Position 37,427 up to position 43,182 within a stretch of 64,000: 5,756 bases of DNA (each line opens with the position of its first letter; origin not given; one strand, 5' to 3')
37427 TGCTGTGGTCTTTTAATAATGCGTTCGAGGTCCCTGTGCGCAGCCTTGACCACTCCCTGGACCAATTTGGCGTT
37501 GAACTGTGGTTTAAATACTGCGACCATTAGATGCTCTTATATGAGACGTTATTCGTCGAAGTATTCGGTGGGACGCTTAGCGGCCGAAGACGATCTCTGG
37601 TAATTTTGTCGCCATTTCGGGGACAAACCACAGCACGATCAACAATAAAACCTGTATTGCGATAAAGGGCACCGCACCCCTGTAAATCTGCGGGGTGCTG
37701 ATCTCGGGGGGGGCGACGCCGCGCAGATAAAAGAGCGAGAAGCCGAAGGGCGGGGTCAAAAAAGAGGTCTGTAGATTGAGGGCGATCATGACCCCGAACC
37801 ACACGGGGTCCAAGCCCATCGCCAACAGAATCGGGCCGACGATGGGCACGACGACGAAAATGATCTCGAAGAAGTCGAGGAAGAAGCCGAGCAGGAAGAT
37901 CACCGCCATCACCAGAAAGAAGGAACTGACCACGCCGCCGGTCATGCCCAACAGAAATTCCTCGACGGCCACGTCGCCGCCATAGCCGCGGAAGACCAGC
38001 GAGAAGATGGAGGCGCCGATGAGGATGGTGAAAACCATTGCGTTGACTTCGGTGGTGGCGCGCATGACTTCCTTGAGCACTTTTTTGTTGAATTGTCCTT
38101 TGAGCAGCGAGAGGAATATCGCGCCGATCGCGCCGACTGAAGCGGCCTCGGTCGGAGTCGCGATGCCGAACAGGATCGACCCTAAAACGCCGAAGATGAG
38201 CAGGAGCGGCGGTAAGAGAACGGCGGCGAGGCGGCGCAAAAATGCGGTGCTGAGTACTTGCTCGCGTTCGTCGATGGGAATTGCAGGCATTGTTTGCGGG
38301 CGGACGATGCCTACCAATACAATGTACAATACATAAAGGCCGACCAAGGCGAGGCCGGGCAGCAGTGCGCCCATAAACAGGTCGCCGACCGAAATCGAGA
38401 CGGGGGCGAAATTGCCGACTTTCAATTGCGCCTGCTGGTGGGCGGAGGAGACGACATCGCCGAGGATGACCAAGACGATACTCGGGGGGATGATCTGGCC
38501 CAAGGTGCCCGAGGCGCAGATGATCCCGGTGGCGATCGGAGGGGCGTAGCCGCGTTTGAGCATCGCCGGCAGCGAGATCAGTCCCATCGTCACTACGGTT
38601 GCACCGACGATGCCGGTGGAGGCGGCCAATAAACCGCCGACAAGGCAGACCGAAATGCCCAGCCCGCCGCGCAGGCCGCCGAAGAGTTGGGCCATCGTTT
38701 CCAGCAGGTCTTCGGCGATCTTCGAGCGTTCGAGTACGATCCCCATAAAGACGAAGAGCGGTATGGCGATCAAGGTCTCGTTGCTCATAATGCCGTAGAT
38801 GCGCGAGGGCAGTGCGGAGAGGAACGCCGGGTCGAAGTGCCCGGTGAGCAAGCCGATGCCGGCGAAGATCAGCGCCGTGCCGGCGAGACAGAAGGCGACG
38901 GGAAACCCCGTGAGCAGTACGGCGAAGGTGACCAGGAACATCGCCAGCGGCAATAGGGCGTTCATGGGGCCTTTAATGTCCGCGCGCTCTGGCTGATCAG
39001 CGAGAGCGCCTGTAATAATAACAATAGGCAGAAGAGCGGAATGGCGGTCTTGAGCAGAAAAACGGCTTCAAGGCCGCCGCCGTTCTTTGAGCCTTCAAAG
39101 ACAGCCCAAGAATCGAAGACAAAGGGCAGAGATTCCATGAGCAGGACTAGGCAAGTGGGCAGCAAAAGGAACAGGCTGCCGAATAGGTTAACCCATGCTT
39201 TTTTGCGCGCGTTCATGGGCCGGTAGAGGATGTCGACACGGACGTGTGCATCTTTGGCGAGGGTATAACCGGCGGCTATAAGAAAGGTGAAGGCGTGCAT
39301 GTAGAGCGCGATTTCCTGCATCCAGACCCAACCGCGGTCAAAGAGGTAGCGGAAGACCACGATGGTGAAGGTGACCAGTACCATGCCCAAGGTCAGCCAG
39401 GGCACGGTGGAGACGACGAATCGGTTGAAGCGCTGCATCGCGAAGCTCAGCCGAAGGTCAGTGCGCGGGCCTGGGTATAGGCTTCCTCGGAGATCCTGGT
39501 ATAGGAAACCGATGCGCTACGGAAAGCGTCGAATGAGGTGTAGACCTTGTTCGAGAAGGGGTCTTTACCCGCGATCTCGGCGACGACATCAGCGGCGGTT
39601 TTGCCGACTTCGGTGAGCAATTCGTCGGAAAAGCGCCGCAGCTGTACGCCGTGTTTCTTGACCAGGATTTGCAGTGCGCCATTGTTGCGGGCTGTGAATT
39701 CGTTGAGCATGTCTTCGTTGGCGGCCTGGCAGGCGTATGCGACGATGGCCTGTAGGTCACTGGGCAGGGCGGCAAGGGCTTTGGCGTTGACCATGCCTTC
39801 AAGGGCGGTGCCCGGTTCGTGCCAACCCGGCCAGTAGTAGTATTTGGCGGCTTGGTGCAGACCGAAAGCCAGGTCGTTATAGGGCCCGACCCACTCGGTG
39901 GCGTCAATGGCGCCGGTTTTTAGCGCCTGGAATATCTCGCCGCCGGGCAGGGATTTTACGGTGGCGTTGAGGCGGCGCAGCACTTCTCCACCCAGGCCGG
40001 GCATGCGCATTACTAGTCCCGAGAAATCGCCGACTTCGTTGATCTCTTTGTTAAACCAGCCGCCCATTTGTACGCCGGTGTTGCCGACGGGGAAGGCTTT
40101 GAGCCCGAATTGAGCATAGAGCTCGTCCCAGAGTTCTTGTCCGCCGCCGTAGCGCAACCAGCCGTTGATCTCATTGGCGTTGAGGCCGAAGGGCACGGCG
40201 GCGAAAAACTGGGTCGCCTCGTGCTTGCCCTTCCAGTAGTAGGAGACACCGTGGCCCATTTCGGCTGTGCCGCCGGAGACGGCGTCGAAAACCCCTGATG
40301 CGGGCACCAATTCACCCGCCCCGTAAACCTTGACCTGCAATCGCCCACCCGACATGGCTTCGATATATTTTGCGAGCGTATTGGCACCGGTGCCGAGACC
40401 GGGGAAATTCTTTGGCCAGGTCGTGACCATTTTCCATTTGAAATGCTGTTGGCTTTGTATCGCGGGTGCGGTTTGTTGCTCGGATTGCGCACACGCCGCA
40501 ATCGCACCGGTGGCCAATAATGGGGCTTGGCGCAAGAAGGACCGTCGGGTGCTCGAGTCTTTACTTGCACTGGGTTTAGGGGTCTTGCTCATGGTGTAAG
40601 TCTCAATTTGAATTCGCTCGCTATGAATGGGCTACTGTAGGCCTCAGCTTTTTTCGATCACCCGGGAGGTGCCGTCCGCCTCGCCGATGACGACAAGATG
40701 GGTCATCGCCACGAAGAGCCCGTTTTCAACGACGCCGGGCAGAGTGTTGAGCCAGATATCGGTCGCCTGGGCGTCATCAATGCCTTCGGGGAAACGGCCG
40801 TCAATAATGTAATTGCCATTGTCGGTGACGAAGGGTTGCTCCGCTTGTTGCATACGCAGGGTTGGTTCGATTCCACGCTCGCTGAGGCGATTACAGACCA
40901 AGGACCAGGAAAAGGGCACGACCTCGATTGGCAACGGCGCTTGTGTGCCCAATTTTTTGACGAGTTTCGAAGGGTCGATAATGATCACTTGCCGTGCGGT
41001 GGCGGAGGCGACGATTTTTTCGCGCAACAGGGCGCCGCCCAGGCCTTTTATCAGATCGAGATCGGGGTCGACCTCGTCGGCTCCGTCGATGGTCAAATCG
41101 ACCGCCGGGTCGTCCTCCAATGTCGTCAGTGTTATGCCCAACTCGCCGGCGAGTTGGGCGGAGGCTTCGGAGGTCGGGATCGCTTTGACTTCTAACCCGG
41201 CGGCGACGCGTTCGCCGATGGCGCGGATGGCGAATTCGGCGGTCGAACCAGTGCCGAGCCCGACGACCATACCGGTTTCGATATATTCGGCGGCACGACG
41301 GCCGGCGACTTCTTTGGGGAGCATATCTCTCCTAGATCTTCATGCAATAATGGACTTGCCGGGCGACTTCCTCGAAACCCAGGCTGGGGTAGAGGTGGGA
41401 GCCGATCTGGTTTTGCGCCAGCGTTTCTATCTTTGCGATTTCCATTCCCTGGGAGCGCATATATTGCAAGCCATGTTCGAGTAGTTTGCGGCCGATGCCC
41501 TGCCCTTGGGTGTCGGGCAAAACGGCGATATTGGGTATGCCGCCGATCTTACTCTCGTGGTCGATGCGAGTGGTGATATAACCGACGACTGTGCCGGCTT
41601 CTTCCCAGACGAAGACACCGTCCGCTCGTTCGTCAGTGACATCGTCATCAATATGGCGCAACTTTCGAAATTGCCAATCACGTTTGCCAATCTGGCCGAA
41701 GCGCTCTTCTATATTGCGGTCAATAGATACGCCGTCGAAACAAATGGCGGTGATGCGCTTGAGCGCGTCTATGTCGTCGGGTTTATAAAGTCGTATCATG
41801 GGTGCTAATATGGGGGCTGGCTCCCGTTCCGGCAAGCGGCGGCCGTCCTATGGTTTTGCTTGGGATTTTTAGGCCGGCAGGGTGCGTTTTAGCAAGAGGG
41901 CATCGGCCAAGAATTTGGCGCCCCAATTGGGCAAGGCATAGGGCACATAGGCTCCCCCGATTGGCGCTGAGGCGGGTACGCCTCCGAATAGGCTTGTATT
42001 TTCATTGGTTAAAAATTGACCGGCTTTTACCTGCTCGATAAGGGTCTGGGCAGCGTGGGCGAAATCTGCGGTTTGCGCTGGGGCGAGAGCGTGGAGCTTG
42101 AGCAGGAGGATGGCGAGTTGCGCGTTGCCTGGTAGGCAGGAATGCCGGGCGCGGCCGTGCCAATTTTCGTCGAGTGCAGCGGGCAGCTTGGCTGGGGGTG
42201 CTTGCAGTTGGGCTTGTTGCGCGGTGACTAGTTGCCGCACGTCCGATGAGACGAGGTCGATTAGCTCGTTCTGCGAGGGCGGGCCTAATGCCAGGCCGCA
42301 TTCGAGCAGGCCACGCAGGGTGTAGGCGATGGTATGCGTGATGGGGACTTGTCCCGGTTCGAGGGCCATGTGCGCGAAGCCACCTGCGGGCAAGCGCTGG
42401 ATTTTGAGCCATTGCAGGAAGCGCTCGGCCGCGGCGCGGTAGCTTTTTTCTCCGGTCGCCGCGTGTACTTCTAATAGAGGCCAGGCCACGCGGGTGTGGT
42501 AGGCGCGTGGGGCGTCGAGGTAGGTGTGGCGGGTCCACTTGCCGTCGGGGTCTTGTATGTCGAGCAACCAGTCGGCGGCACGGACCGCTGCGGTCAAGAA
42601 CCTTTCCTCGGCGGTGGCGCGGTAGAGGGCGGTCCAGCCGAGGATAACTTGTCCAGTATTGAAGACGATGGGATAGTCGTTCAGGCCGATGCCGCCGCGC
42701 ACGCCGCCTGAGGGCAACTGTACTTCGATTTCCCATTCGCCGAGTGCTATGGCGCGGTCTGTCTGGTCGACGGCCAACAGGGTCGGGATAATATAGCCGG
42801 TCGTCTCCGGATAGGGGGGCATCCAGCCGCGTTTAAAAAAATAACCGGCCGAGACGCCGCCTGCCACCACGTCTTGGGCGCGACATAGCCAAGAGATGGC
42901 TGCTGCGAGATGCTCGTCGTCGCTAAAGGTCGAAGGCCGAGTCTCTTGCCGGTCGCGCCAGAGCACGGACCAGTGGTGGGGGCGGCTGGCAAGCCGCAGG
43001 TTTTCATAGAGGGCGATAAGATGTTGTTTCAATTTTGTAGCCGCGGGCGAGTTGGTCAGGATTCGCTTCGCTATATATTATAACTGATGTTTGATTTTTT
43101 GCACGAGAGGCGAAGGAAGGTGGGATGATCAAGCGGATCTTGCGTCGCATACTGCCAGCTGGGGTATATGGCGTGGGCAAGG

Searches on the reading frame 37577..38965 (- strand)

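Call 75: search_protein_families(library=pfam, proteins=[window:37577-38965:-], max_evalue=0.0001)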
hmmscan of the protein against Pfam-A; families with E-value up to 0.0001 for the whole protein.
window:37577-38965:- (462 aa): 1 family
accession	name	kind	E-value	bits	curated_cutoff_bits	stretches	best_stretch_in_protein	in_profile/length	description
PF06808.19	DctM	-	5.3e-83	279.6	23.8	1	11-451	2-413/413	Tripartite ATP-independent periplasmic transporter, DctM component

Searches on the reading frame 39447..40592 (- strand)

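Call 75: search_protein_families(library=pfam, proteins=[window:39447-40592:-], max_evalue=0.0001)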
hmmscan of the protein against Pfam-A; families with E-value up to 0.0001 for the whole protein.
window:39447-40592:- (381 aa): 1 family
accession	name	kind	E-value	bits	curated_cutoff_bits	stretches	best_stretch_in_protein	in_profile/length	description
PF03480.18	DctP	-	5.2e-54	183.9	23.4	1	59-341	5-283/286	Bacterial extracellular solute-binding protein, family 7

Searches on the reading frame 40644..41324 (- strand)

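Call 75: search_protein_families(library=pfam, proteins=[window:40644-41324:-], max_evalue=0.0001)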
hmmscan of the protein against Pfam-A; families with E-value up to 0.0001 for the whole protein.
window:40644-41324:- (226 aa): 1 family
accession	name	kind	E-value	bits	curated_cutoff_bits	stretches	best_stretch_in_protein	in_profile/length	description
PF06026.20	Rib_5-P_isom_A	-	1.7e-63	213.8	26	1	48-218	2-173/173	Ribose 5-phosphate isomerase A (phosphoriboisomerase A)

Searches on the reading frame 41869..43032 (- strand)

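Call 75: search_protein_families(library=pfam, proteins=[window:41869-43032:-], max_evalue=0.0001)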
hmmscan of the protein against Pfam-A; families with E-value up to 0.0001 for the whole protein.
window:41869-43032:- (387 aa): 2 families
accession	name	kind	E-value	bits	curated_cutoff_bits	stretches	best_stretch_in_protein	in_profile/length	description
PF07944.18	Beta-AFase-like_GH127_cat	-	4.7e-08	32.9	24.9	1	123-212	124-210/376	Beta-L-arabinofuranosidase, GH127 catalytic domain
PF13243.12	SQHop_cyclase_C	-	1.1e-05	25.1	26.1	1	102-239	169-304/319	Squalene-hopene cyclase C-terminal domain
